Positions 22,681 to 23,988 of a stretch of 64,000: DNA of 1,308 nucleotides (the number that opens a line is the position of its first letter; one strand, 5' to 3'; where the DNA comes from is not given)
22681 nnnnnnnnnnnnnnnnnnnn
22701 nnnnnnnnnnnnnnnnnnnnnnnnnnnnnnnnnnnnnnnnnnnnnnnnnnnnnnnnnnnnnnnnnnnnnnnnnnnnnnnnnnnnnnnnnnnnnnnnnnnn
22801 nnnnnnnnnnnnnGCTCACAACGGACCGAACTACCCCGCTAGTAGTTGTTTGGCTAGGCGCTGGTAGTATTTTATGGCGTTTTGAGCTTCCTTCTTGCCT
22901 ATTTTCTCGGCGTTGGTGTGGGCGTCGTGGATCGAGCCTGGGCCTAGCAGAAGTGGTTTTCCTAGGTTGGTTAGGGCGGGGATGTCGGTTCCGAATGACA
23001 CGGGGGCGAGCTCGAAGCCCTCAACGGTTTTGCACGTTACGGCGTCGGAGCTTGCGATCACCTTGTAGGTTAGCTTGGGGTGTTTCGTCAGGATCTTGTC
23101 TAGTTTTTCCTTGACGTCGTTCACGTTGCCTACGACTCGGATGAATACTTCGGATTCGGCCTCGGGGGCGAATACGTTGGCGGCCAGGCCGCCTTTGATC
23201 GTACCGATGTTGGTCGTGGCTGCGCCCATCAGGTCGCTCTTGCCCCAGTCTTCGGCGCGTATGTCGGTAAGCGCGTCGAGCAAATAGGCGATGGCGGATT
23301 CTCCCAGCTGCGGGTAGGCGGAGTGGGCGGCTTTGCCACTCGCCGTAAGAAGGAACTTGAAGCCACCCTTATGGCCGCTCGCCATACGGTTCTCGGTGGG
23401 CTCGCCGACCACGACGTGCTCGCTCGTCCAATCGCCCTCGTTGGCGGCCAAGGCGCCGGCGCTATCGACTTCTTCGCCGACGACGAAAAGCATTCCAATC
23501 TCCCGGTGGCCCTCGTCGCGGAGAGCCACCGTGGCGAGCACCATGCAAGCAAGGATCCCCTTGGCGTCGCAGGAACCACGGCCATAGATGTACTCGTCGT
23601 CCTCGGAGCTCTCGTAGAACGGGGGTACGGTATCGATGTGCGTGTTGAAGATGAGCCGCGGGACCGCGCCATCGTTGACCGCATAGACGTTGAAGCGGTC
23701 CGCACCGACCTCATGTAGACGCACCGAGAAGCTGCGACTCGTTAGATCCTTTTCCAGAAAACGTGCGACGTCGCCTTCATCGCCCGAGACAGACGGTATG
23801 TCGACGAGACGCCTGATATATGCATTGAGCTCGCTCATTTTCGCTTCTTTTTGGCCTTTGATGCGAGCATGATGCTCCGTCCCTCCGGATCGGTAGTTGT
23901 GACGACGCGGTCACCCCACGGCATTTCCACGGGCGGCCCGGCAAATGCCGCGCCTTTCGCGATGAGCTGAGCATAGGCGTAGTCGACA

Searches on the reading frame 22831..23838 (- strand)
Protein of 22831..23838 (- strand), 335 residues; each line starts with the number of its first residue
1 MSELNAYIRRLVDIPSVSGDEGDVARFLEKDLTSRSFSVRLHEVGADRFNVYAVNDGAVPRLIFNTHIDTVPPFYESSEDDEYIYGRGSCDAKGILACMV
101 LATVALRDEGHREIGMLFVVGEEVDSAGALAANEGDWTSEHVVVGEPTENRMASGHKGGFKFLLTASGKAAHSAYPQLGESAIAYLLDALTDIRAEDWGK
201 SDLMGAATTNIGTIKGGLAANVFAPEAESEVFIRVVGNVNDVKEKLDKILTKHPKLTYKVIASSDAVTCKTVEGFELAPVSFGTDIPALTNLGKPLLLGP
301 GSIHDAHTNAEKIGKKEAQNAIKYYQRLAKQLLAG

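Call 3: search_protein_families(library=pfam, proteins=[window:22831-23838:-], max_evalue=1)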
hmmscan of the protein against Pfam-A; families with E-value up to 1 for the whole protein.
window:22831-23838:- (335 aa): 2 families
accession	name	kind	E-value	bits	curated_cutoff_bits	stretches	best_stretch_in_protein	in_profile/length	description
PF01546.33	Peptidase_M20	-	9.4e-22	78.4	24.6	1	63-330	1-205/206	Peptidase family M20/M25/M40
PF07687.19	M20_dimer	-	2.9e-18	66.2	21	1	155-254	2-103/107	Peptidase dimerisation domain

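Call 4: search_protein_families(library=ncbifam, proteins=[window:22831-23838:-], max_evalue=1)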
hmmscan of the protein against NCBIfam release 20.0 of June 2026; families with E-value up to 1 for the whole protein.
window:22831-23838:- (335 aa): 49 families (the best 25 are shown)
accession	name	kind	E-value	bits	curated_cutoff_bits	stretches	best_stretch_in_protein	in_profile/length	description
TIGR01910.1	DapE-ArgE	subfamily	3.6e-43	148.2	217.6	1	8-254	4-280/373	ArgE/DapE family deacylase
NF006365.0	PRK08588.1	subfamily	3e-39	135.4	289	1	8-333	13-381/383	succinyl-diaminopimelate desuccinylase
TIGR01892.1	AcOrn-deacetyl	equivalog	9.8e-35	120.3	297.7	1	8-319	3-355/365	acetylornithine deacetylase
TIGR01900.1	dapE-gram_pos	equivalog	1.1e-31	110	304.2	1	3-325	4-346/351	succinyl-diaminopimelate desuccinylase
NF005710.0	PRK07522.1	subfamily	1.4e-30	106.7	412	2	5-252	11-285/391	acetylornithine deacetylase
NF009555.0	PRK13004.1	equivalog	4.4e-30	104.9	321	2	3-215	16-241/399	YgeY family selenium metabolism-linked hydrolase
NF003367.0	PRK04443.1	equivalog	1.8e-29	103.2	363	1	5-236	10-233/349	[LysW]-lysine hydrolase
NF003474.0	PRK05111.1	equivalog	4.9e-29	101.4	460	1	4-329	8-377/383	acetylornithine deacetylase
NF009557.0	PRK13009.1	equivalog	2.9e-28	99.1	284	1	6-263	7-288/377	succinyl-diaminopimelate desuccinylase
NF006402.0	PRK08651.1-5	equivalog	1.1e-27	97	369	1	7-226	8-236/369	succinyl-diaminopimelate desuccinylase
NF006439.0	PRK08737.1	equivalog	1.5e-27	96.6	345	1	27-328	35-360/364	acetylornithine deacetylase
TIGR01902.1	dapE-lys-deAc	subfamily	2.9e-27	95.8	163.1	1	8-270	3-258/340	N-acetyl-ornithine/N-acetyl-lysine deacetylase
NF006404.0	PRK08652.1-2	equivalog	3e-26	92.1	348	1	7-324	6-320/332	acetylornithine deacetylase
NF001747.0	PRK00466.1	equivalog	2.5e-25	89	288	1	10-256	18-250/346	N-acetyl-lysine deacetylase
NF006399.0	PRK08651.1-2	equivalog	7.3e-25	87.8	381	1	4-194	6-214/405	succinyl-diaminopimelate desuccinylase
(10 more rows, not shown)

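Call 29: search_solved_structures(query=window:22831-23838:-, max_evalue=1e-10)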
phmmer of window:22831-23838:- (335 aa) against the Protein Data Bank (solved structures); distinct sequences matched with E-value up to 1e-10: 12.
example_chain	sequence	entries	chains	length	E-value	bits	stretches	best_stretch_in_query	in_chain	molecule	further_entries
7uoi_A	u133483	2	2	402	1.4e-19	73.5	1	5-237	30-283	succinyl-diaminopimelate desuccinylase | Probable succinyl-diaminopimelate desuccinylase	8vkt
3tx8_A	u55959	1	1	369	9.3e-17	64.2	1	8-245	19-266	Succinyl-diaminopimelate desuccinylase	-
2f7v_A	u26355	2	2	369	2.7e-15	59.4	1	18-234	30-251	aectylcitrulline deacetylase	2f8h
3ct9_A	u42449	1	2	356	2.8e-15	59.4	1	6-328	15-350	Acetylornithine deacetylase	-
4ppz_A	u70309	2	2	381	2.8e-15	59.4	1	9-253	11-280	Succinyl-diaminopimelate desuccinylase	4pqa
4o23_A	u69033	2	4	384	2.9e-15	59.3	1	9-253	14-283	Succinyl-diaminopimelate desuccinylase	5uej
1vgy_A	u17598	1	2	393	1.6e-14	56.9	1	9-253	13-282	succinyl-diaminopimelate desuccinylase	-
7rsf_A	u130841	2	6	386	2.4e-13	53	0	28-236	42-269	Acetylornithine deacetylase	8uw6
3ic1_A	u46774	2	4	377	1.4e-11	47.2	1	10-260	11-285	Succinyl-diaminopimelate desuccinylase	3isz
5vo3_A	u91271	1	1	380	1.5e-11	47.2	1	10-260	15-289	Succinyl-diaminopimelate desuccinylase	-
7lgp_A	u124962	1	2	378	3.6e-11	45.9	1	9-236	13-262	Succinyl-diaminopimelate desuccinylase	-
3pfo_A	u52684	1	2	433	6.3e-11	45.1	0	53-198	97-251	putative acetylornithine deacetylase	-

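Call 63: search_protein_families(library=padloc, proteins=[window:22831-23838:-], max_evalue=0.01)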
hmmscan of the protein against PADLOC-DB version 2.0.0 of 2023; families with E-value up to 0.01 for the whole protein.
window:22831-23838:- (335 aa): 0 families
